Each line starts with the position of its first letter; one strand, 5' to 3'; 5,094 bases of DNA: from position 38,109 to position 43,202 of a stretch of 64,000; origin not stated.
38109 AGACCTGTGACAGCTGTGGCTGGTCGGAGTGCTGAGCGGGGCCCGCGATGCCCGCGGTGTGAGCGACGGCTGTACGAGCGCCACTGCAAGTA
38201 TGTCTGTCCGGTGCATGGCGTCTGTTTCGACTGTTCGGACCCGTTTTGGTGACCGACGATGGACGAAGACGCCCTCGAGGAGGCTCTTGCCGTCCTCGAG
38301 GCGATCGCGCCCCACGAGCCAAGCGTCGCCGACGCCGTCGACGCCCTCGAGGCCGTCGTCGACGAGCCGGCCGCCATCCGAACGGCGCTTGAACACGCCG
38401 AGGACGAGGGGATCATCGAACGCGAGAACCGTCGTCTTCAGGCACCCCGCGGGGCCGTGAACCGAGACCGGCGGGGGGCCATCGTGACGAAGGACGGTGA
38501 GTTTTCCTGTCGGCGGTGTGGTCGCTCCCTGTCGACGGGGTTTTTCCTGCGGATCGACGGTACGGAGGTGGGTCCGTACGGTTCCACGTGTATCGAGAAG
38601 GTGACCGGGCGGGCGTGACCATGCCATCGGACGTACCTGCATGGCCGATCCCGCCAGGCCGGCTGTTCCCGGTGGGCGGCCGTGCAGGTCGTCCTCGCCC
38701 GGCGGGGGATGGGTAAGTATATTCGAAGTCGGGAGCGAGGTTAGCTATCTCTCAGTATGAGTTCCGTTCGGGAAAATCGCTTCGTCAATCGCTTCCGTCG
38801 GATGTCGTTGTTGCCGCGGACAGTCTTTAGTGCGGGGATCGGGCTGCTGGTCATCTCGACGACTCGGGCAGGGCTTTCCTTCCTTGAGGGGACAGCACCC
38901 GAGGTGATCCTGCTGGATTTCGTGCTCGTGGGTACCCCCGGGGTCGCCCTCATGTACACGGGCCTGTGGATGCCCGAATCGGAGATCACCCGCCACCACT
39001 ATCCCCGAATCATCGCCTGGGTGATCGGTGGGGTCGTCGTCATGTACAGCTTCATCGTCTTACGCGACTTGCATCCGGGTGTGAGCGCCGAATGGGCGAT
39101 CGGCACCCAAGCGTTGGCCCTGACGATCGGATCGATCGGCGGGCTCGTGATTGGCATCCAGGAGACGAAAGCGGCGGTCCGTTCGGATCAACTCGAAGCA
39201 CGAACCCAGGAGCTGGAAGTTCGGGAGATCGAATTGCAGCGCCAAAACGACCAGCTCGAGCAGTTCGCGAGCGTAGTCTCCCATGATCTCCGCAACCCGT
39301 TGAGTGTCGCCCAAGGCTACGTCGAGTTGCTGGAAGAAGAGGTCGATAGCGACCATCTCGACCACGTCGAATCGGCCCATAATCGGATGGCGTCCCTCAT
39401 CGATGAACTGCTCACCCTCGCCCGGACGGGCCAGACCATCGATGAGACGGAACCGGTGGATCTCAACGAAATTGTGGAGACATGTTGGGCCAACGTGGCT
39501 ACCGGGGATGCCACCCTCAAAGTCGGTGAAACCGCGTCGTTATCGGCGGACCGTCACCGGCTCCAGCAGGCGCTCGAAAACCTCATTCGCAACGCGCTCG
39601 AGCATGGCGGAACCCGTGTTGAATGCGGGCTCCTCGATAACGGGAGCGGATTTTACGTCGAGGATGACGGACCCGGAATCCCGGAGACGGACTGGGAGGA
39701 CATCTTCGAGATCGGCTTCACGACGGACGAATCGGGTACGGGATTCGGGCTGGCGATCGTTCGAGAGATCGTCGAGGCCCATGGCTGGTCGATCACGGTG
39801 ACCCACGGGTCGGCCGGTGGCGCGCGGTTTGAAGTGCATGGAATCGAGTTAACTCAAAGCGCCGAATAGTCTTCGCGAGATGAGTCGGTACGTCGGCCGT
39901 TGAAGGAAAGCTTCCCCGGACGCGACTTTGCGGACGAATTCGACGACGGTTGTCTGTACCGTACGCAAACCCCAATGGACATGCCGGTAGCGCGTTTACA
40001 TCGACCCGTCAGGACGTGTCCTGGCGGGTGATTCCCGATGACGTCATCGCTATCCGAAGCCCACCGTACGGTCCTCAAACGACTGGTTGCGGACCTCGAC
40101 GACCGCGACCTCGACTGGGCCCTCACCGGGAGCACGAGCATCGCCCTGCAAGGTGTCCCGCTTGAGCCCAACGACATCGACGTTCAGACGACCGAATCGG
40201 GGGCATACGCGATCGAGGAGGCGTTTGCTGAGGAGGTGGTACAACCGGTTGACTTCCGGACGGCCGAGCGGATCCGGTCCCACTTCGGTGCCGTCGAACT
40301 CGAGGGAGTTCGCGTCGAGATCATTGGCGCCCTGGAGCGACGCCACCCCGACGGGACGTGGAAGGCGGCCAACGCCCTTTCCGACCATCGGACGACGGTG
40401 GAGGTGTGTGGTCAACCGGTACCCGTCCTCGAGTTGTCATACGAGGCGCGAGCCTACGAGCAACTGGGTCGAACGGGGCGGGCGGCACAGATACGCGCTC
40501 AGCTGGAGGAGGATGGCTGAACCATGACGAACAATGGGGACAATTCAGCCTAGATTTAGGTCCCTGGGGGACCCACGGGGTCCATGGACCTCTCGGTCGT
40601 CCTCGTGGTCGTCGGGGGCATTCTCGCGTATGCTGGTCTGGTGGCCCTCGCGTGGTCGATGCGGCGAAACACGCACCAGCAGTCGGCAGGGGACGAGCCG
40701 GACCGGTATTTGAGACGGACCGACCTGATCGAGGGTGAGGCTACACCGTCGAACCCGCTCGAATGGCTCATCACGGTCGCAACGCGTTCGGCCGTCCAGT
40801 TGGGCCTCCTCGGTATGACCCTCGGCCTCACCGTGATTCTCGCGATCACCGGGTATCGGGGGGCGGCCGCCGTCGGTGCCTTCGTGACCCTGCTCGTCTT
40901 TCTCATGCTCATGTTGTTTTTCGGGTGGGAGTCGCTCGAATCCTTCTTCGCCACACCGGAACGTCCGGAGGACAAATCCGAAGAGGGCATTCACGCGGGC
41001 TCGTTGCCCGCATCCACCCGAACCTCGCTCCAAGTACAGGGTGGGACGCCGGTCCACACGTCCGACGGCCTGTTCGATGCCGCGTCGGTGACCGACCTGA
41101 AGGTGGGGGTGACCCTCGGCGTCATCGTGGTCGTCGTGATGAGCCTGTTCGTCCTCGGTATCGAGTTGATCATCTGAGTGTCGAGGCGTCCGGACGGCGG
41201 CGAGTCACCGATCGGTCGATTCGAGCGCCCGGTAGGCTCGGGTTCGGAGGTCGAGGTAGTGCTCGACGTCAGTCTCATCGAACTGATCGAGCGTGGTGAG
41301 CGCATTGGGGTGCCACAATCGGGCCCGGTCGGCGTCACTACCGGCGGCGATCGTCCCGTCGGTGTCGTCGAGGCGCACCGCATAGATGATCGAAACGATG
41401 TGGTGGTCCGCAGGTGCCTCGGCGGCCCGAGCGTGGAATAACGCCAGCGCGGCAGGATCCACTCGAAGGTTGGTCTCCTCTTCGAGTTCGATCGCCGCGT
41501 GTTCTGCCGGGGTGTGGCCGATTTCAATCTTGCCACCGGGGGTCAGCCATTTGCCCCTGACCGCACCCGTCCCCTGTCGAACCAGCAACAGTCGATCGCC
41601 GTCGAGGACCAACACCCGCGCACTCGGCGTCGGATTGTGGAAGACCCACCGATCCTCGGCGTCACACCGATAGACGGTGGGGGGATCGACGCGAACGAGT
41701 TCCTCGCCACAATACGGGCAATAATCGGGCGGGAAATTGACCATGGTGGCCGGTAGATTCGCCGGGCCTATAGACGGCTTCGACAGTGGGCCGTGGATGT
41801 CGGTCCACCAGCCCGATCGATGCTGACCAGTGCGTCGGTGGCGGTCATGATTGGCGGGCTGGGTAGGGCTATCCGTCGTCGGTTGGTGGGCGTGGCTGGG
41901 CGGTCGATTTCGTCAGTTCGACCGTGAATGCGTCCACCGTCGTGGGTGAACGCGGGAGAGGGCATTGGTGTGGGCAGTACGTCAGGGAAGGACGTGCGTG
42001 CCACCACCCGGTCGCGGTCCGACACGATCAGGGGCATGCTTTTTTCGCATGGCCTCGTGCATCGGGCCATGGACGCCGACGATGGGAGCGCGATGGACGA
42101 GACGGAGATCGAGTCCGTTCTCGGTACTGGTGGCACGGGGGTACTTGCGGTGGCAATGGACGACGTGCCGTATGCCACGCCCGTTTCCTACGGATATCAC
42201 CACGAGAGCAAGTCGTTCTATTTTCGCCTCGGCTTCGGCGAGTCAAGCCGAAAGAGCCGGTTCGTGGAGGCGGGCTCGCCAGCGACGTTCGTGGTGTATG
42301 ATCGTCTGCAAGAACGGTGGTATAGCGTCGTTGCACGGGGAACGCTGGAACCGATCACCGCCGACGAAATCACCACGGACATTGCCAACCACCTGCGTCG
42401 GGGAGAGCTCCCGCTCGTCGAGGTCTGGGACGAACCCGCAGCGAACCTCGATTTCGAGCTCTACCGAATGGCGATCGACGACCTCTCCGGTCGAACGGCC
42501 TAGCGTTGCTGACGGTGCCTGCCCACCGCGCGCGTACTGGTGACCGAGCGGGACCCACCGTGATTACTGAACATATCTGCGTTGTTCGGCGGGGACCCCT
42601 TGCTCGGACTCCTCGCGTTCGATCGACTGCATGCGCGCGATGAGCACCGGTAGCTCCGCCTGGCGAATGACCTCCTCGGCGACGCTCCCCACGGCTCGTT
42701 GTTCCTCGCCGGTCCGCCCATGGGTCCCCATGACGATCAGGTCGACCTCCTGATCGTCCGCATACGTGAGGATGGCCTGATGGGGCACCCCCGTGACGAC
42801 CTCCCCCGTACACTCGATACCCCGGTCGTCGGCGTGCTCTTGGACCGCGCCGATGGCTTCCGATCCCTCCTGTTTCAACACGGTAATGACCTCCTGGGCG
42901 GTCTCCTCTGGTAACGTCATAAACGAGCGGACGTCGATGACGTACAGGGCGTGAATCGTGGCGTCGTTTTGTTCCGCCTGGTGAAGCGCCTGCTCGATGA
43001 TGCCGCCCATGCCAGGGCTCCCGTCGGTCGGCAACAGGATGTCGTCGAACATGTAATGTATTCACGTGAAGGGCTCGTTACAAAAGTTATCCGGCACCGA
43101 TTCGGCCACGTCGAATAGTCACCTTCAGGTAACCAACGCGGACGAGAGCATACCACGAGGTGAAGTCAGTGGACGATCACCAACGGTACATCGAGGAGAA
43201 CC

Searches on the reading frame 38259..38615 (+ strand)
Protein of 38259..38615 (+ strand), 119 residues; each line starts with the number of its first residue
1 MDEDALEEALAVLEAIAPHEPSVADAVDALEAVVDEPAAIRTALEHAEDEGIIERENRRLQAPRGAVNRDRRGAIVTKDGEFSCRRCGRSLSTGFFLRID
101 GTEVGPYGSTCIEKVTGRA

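Call 45: search_protein_families(library=pfam, proteins=[window:38259-38615:+], max_evalue=0.001)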
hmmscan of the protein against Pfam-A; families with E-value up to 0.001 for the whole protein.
window:38259-38615:+ (119 aa): 1 family
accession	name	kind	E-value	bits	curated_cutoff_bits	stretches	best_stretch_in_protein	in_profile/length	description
PF19148.5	DUF5830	-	6.3e-34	116.8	26.8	1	7-118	3-113/114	Family of unknown function (DUF5830)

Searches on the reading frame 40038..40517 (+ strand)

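Call 45: search_protein_families(library=pfam, proteins=[window:40038-40517:+], max_evalue=0.001)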
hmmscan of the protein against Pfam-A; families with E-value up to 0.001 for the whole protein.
window:40038-40517:+ (160 aa): 1 family
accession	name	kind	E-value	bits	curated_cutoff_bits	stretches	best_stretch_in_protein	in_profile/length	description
PF10706.15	Aminoglyc_resit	-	3.5e-20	73.1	21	1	13-144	2-135/149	Aminoglycoside-2''-adenylyltransferase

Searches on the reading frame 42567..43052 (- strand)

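Call 45: search_protein_families(library=pfam, proteins=[window:42567-43052:-], max_evalue=0.001)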
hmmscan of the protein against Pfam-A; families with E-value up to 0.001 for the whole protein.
window:42567-43052:- (162 aa): 1 family
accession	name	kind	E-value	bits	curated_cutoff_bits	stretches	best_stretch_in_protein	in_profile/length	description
PF00582.32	Usp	-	4.3e-32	112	24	1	1-140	1-141/141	Universal stress protein family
